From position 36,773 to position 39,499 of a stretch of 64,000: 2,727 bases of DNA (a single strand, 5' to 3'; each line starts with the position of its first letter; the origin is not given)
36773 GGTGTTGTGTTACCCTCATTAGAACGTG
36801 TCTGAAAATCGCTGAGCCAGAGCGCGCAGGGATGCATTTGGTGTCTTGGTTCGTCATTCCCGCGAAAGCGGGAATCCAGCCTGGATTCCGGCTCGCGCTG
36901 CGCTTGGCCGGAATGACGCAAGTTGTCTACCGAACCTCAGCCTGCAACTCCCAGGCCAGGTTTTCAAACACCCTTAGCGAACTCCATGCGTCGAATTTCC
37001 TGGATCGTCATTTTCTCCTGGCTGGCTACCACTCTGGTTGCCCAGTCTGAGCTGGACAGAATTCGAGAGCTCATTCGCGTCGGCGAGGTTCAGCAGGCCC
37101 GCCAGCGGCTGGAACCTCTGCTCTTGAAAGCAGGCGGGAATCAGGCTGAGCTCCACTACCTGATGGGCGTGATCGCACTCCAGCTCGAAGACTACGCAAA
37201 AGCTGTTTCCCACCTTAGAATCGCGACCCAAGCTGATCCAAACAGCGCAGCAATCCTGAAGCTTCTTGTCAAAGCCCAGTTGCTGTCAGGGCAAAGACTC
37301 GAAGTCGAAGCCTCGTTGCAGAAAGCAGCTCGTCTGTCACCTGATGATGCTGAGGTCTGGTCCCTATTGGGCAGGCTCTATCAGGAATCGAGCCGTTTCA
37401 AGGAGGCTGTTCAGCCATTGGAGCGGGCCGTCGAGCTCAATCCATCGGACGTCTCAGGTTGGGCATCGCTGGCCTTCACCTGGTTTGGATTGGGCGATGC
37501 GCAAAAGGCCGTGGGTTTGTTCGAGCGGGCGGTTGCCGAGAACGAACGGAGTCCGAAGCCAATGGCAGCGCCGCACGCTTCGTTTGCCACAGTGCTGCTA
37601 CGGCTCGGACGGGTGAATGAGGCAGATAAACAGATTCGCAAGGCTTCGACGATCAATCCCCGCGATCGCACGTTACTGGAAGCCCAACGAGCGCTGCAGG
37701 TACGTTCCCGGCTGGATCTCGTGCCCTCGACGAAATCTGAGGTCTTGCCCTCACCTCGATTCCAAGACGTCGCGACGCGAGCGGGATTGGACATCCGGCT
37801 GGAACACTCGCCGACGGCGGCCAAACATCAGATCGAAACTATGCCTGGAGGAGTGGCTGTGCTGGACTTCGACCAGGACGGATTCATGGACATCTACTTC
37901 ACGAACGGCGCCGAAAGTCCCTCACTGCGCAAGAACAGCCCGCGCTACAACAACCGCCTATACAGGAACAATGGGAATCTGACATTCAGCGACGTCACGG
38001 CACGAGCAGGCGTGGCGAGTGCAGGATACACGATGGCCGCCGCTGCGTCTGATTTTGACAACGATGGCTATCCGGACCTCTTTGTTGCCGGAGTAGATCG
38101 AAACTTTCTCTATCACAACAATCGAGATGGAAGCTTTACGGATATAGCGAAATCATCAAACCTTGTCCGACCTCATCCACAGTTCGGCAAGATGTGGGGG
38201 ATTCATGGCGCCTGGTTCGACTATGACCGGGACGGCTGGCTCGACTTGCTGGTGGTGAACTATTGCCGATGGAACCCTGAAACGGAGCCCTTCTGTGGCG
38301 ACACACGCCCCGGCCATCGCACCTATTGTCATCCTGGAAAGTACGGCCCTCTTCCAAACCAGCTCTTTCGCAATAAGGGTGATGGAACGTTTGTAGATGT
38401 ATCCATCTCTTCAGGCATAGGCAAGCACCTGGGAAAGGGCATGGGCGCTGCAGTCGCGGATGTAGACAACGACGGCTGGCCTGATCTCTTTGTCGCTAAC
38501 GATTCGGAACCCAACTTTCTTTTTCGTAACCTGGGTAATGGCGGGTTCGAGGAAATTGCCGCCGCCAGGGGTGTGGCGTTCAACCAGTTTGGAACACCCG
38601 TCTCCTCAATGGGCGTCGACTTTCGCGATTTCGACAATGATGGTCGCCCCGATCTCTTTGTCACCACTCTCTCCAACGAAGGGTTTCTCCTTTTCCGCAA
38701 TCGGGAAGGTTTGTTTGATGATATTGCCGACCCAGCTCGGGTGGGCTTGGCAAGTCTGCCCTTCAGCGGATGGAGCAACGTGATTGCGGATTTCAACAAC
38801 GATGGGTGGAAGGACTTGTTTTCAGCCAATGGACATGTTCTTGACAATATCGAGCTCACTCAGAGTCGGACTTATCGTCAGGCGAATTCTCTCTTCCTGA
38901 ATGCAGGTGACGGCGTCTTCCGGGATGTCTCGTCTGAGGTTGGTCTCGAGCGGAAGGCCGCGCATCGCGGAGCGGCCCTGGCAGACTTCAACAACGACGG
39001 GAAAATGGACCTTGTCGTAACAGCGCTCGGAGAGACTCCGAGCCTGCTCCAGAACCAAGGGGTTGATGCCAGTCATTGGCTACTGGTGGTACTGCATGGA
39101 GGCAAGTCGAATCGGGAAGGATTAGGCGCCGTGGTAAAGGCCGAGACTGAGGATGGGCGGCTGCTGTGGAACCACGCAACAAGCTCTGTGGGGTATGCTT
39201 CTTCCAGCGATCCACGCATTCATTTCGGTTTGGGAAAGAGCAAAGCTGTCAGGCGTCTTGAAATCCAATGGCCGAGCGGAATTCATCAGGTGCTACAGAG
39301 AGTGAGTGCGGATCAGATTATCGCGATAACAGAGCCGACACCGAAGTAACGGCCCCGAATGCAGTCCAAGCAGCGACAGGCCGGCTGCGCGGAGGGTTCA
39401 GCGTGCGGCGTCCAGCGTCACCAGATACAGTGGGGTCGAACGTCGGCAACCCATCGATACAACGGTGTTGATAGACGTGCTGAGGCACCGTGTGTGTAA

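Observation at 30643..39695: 8.7-kb cytochrome/TonB-receptor/ASPIC island bracketed by ~320-bp direct repeats that duplicate a convergent-gene junction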

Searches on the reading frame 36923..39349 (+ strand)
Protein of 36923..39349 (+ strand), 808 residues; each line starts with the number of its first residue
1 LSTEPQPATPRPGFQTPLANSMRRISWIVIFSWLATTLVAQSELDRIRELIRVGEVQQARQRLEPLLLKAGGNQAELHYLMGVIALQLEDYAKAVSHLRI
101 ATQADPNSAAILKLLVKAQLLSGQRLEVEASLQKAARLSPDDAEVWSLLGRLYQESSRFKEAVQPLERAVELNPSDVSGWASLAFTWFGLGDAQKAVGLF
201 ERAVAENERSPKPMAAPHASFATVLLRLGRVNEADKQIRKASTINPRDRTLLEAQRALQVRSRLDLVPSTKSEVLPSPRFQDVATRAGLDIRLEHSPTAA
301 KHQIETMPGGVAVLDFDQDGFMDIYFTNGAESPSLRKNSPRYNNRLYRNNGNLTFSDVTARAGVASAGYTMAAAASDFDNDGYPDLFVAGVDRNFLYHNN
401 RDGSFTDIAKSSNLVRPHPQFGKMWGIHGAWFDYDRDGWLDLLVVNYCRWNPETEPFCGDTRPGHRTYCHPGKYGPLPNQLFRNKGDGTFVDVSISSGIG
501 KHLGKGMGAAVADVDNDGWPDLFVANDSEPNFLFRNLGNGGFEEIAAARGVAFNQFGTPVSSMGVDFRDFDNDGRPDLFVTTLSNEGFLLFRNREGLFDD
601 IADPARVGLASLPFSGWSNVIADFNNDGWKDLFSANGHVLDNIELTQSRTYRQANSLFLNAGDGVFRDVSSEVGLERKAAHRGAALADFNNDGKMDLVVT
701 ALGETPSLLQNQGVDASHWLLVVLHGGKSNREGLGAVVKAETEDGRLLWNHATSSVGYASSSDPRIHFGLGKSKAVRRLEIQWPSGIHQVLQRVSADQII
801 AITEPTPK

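Call 6: search_protein_families(library=pfam, proteins=[window:36923-39349:+], max_evalue=0.01)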
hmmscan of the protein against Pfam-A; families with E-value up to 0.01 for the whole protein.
window:36923-39349:+ (808 aa): 24 families
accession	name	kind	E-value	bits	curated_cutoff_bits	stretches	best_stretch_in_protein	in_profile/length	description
PF13517.12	FG-GAP_3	-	2.4e-58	195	26.9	6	513-580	1-61/61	FG-GAP-like repeat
PF01839.29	FG-GAP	-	5.6e-25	87.2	22.1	4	684-705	5-26/37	FG-GAP repeat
PF07593.17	UnbV_ASPIC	-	7.3e-19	67.9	23.4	1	733-800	1-67/68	ASPIC and UnbV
PF07719.23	TPR_2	-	9.9e-19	66.3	27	2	75-107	1-33/34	Tetratricopeptide repeat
PF14559.12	TPR_19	-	1.2e-16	61.2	25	2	85-152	1-68/68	Tetratricopeptide repeat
PF13428.12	TPR_14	-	1.1e-14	53.9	23.5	2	144-184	2-42/44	Tetratricopeptide repeat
PF00515.34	TPR_1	-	2.8e-14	52.7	27.8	1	143-176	1-34/34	Tetratricopeptide repeat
PF13181.12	TPR_8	-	3e-13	49.2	25.7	1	143-175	1-33/34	Tetratricopeptide repeat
PF13432.12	TPR_16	-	1.5e-12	48.2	32.7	3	44-109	1-65/65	Tetratricopeptide repeat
PF13414.12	TPR_11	-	5.3e-12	45.7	26.8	2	150-190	1-41/42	TPR repeat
PF13431.12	TPR_17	-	4.2e-11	42.6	24.4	1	132-164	2-34/34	Tetratricopeptide repeat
PF23914.1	TPR_CcmH_CycH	-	1.4e-10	41.7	42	1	138-177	45-84/158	Cytochrome c-type biogenesis protein H TPR domain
PF13424.12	TPR_12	-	1.4e-10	41.6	30.1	1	139-172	41-74/77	Tetratricopeptide repeat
PF13371.12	TPR_9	-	2.3e-07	31.2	35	2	150-215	2-61/73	Tetratricopeptide repeat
PF13429.12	TPR_15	-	5e-06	26.6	26.2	1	133-251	137-250/280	Tetratricopeptide repeat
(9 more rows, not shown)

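Call 12: search_protein_families(library=ncbifam, proteins=[window:36923-39349:+], max_evalue=0.001)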
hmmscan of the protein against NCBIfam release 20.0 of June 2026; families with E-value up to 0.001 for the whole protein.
window:36923-39349:+ (808 aa): 13 families
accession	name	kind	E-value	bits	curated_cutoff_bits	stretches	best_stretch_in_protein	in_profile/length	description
TIGR02917.1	PEP_TPR_lipo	equivalog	8.3e-21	73.6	312.2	1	54-240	275-456/899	XrtA/PEP-CTERM system TPR-repeat protein PrsT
NF040959.1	MamA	equivalog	1.6e-14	53.9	200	1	46-204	43-200/204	magnetosome protein MamA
TIGR02521.1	type_IV_pilW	equivalog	4.7e-12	45.9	154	1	149-242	37-126/234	type IV pilus biogenesis/stability protein PilW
NF052415.1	T3SS_chap_SctY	equivalog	5.8e-11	42.8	70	2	138-239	1-101/106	type III secretion apparatus assembly chaperone SctY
TIGR00540.1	TPR_hemY_coli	hypoth_equivalog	3.1e-08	32.8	142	1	120-200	303-382/385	heme biosynthesis-associated TPR protein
NF033920.0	C39_PA2778_fam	equivalog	6.2e-07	29.1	150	0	124-205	171-252/255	PA2778 family cysteine peptidase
NF008520.0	PRK11447.1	equivalog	1.1e-06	26.8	858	1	117-243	277-406/1157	cellulose synthase complex outer membrane protein BcsC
TIGR02552.1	LcrH_SycD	equivalog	1.6e-06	27.8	104.8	0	156-249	31-120/136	SycD/LcrH family type III secretion system chaperone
NF033762.1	social_mot_Tgl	equivalog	2.8e-06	26.9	225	1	73-207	29-166/252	social motility TPR repeat lipoprotein Tgl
NF047558.1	TPR_END_plus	domain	5.6e-06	26.2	32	0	151-177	7-33/56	TPR end-of-group domain-containing protein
NF011721.1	PRK15174.1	equivalog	2.7e-05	22.6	1200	1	47-206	219-381/656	Vi polysaccharide transport protein VexE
NF052400.1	M48_BAM_BepA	equivalog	4.2e-05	22.5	570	1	51-162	318-428/483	beta-barrel assembly-enhancing protease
NF053720.1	NsdA_fam_reg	subfamily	0.00042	19.9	75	0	142-257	240-375/432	NsdA family TPR-like regulatory protein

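Call 52: search_solved_structures(query=window:36986-39346:+, max_evalue=0.01)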
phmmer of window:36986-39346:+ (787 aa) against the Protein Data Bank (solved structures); distinct sequences matched with E-value up to 0.01: 114 (the best 60 are shown).
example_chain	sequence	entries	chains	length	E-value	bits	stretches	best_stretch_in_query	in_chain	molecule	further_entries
9qhb_A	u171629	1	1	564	1.9e-57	198.1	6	53-190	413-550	Engineered tetratricopeptide repeat protein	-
9qhc_A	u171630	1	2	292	2.8e-30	108.2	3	53-183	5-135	Engineered tetratricopeptide repeat protein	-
8bu0_A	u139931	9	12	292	6.7e-30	107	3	53-183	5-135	Consensus tetratricopeptide repeat protein | Crystal structure of an 8-repeat consensus TPR superhelix with Zinc. | Monomer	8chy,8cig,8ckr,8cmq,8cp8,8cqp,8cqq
9etn_A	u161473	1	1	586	4e-24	87.9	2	468-781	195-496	Cartilage acidic protein 1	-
7ntf_A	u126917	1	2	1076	1.5e-17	66.2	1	66-220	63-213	Isoform 1 of UDP-N-acetylglucosamine--peptide N-acetylglucosaminyltransferase 110 kDa subu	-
7yeh_B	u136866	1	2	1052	1.7e-17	66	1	66-220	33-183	UDP-N-acetylglucosamine--peptide N-acetylglucosaminyltransferase 110 kDa subunit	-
7yea_A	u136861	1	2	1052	1.8e-17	65.9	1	66-213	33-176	UDP-N-acetylglucosamine--peptide N-acetylglucosaminyltransferase 110 kDa subunit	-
1w3b_A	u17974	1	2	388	2.2e-16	62.2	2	66-213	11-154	UDP-N-ACETYLGLUCOSAMINE--PEPTIDE N-ACETYLGLUCOSAMINYLTRANSFERASE 110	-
6eou_A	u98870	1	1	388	3.2e-16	61.8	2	66-213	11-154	UDP-N-acetylglucosamine--peptide N-acetylglucosaminyltransferase 110 kDa subunit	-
6b85_J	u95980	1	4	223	8e-15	57.1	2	61-182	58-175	TMHC4_R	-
6vfi_B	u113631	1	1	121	1e-14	56.7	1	51-162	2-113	O43_dn18B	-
8ch0_A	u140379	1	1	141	1.1e-14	56.7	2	111-188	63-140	Consensus tetratricopeptide repeat protein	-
6vfh_A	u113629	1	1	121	1.9e-14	55.9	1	51-159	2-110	T33_dn10A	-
2fo7_A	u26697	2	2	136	2.4e-14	55.5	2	111-188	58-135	SYNTHETIC CONSENSUS TPR PROTEIN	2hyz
6vfk_A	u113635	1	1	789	4.9e-14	54.5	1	49-159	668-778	BG505-SOSIP-T33_dn10A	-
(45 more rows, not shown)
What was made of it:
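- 36986..39349 (+): TPR / FG-GAP / UnbV_ASPIC (CRTAC1-like) protein, 787 aa from ATG 36986. The mechanical ORF starts at TTG 36923. Pfam (call 6); PDB 9etn, cartilage acidic protein 1, 4e-24 (call 52).
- On CRTAC1 / ASPIC-UnbV family: Cartilage acidic protein 1 structure 9etn matches at 4e-24 (call 52).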

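Call 55: find_homologous_proteins(query=window:36986-39346:+, max_evalue=1e-100)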
Query window:36986-39346:+ (787 aa): 3572 proteins with E <= 1e-100 among 8000 candidates; the best 120 are listed.
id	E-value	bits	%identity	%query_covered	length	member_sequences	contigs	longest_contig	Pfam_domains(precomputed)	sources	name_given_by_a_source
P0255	0.0e+0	1698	94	100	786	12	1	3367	PF01839.30,PF13431.13,PF23914.2,PF13414.13,PF13176.13,PF13428.13,PF07593.19,PF13374.13,PF14559.13,PF13371.13,PF13517.13,PF00515.35,PF12895.14,PF13424.13,PF13432.13,PF13181.13,PF07719.24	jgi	jgi:tetratricopeptide (TPR) repeat protein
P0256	0.0e+0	1466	80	100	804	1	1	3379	PF01839.30,PF13431.13,PF23914.2,PF13414.13,PF13428.13,PF07593.19,PF14559.13,PF13371.13,PF13517.13,PF00515.35,PF12895.14,PF13424.13,PF13432.13,PF13181.13,PF07719.24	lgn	-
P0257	0.0e+0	1461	80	100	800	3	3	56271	PF01839.30,PF13431.13,PF23914.2,PF13414.13,PF13428.13,PF07593.19,PF14559.13,PF13371.13,PF13517.13,PF00515.35,PF12895.14,PF13424.13,PF13432.13,PF13181.13,PF07719.24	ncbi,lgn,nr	ncbi:MAG: FG-GAP-like repeat-containing protein [Acidobacteria bacterium]|nr:FG-GAP-like repeat-cont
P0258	0.0e+0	1437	79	100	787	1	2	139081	PF01839.30,PF13431.13,PF23914.2,PF13414.13,PF13428.13,PF07593.19,PF14559.13,PF13371.13,PF13517.13,PF00515.35,PF12895.14,PF13424.13,PF13432.13,PF13181.13,PF07719.24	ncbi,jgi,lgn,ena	-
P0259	0.0e+0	1407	77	100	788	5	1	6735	PF01839.30,PF13431.13,PF23914.2,PF13414.13,PF13176.13,PF13428.13,PF07593.19,PF14559.13,PF13371.13,PF13517.13,PF00515.35,PF12895.14,PF13424.13,PF13432.13,PF13181.13,PF07719.24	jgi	-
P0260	0.0e+0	1351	75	100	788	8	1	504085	PF01839.30,PF13431.13,PF23914.2,PF13414.13,PF13428.13,PF07593.19,PF14559.13,PF13371.13,PF13517.13,PF00515.35,PF12895.14,PF13424.13,PF13432.13,PF13429.13,PF13181.13,PF07719.24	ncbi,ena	-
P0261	0.0e+0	1345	74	100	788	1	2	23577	PF01839.30,PF13431.13,PF23914.2,PF13414.13,PF13176.13,PF13428.13,PF07593.19,PF14559.13,PF13517.13,PF00515.35,PF12895.14,PF13424.13,PF13432.13,PF13181.13,PF07719.24,PF20308.5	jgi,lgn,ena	-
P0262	0.0e+0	1319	73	100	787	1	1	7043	PF01839.30,PF13431.13,PF23914.2,PF13414.13,PF13176.13,PF13428.13,PF07593.19,PF07721.21,PF14559.13,PF13371.13,PF13517.13,PF00515.35,PF12895.14,PF13424.13,PF13432.13,PF13429.13,PF13181.13,PF07719.24,PF20308.5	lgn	-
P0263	0.0e+0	1157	64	99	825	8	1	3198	PF01839.30,PF13431.13,PF23914.2,PF13414.13,PF13176.13,PF13428.13,PF07593.19,PF14559.13,PF13371.13,PF13517.13,PF00515.35,PF12895.14,PF13424.13,PF13432.13,PF13181.13,PF07719.24,PF13174.13,PF20308.5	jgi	jgi:enediyne biosynthesis protein E4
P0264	0.0e+0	1128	64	97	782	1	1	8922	PF01839.30,PF03704.24,PF25060.1,PF13414.13,PF07721.21,PF13517.13,PF00515.35,PF13424.13,PF07719.24,PF13174.13,PF20308.5,PF13431.13,PF23914.2,PF25062.2,PF13176.13,PF13428.13,PF07593.19,PF14559.13,PF13371.13,PF17874.8,PF22860.3,PF12895.14,PF21033.5,PF13432.13,PF13181.13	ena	-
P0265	0.0e+0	1124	62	99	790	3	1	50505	PF01839.30,PF13431.13,PF23914.2,PF13414.13,PF13176.13,PF13428.13,PF07593.19,PF14559.13,PF13371.13,PF13517.13,PF00515.35,PF12895.14,PF13424.13,PF13432.13,PF13181.13,PF07719.24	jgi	jgi:tetratricopeptide (TPR) repeat protein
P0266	0.0e+0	1107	78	77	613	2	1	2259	PF01839.30,PF13517.13,PF07593.19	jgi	jgi:hypothetical protein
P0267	0.0e+0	1041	59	97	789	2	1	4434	PF01839.30,PF13431.13,PF23914.2,PF13414.13,PF13428.13,PF07593.19,PF14559.13,PF13517.13,PF00515.35,PF12895.14,PF13432.13,PF13429.13,PF13181.13,PF07719.24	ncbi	-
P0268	0.0e+0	1030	60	98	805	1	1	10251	PF01839.30,PF23914.2,PF13414.13,PF13428.13,PF07593.19,PF14559.13,PF13517.13,PF00515.35,PF12895.14,PF13424.13,PF13432.13,PF13429.13,PF13181.13,PF07719.24,PF20308.5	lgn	-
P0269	0.0e+0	1029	63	94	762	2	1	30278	PF01839.30,PF13431.13,PF23914.2,PF13176.13,PF13428.13,PF07593.19,PF14559.13,PF13517.13,PF00515.35,PF13424.13,PF13432.13,PF13181.13,PF07719.24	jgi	-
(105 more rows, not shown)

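Call 56: find_encoding_contigs(protein=P0257, flank=10000, max_places=3)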
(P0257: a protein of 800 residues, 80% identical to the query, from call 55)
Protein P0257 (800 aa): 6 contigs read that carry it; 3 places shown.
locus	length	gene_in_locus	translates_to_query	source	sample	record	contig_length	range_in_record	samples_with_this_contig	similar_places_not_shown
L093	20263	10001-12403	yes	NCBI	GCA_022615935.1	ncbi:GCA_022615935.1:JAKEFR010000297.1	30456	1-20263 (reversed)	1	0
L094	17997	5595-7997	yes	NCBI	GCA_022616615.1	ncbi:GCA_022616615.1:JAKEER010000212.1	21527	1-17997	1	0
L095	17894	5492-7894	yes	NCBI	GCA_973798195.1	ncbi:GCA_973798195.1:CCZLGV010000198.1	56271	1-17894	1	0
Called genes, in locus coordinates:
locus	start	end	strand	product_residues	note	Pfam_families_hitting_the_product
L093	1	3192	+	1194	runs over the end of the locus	PF13620:CarboxypepD_reg, PF13715:CarbopepD_reg_2 (faint), PF25183:OMP_b-brl_4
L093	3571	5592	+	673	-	PF07719:TPR_2 (weak), PF13414:TPR_11, PF13424:TPR_12 (weak), PF13432:TPR_16, PF14559:TPR_19 (weak), PF13414:TPR_11, PF13432:TPR_16, PF14559:TPR_19 (weak), +14 more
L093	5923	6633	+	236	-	PF06439:3keto-disac_hyd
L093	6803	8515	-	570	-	PF14522:Cytochrome_C7 (faint), PF14537:Cytochrom_c3_2 (faint), PF13424:TPR_12 (faint), PF13432:TPR_16 (faint), PF13414:TPR_11 (faint), PF13431:TPR_17 (faint), PF00515:TPR_1 (faint), PF14559:TPR_19 (weak), +5 more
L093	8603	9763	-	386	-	PF13173:AAA_14, PF13635:DUF4143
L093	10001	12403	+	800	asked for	PF13424:TPR_12 (faint), PF13428:TPR_14 (faint), PF13431:TPR_17 (faint), PF07719:TPR_2 (faint), PF14559:TPR_19, PF13432:TPR_16, PF13517:FG-GAP_3, PF07593:UnbV_ASPIC, +7 more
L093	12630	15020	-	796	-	PF24681:Kelch_KLHDC2_KLHL20_DRC7, PF24981:Beta-prop_ATRN-LZTR1, PF25210:Kelch_FKB95, PF01344:Kelch_1, PF07646:Kelch_2, PF24681:Kelch_KLHDC2_KLHL20_DRC7, PF25210:Kelch_FKB95, PF13964:Beta-prop_Calicin, +13 more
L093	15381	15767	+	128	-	-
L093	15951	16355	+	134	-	-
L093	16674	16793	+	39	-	PF04945:YHS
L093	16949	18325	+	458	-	PF02321:OEP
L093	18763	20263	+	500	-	PF19335:HMBD, PF25919:BSH_CusB, PF25973:BSH_CzcB, PF25869:3HB_CusB, PF25954:Beta-barrel_RND_2, PF25967:RND-MFP_C (weak), PF25975:CzcB_C, PF25989:YknX_C (weak)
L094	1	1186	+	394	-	PF07719:TPR_2 (weak), PF13424:TPR_12 (weak), PF13414:TPR_11, PF13432:TPR_16 (weak), PF14559:TPR_19 (weak), PF13432:TPR_16, PF13414:TPR_11, PF13432:TPR_16, +17 more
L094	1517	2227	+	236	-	PF06439:3keto-disac_hyd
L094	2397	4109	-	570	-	PF14522:Cytochrome_C7 (faint), PF14537:Cytochrom_c3_2 (faint), PF13424:TPR_12 (faint), PF13432:TPR_16 (faint), PF13414:TPR_11 (faint), PF13431:TPR_17 (faint), PF00515:TPR_1 (faint), PF14559:TPR_19 (weak), +5 more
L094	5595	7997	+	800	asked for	PF13424:TPR_12 (faint), PF13428:TPR_14 (faint), PF13431:TPR_17 (faint), PF07719:TPR_2 (faint), PF14559:TPR_19, PF13432:TPR_16, PF13517:FG-GAP_3, PF07593:UnbV_ASPIC, +7 more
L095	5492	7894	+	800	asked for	PF13424:TPR_12 (faint), PF13428:TPR_14 (faint), PF13431:TPR_17 (faint), PF07719:TPR_2 (faint), PF14559:TPR_19, PF13432:TPR_16, PF13517:FG-GAP_3, PF07593:UnbV_ASPIC, +7 more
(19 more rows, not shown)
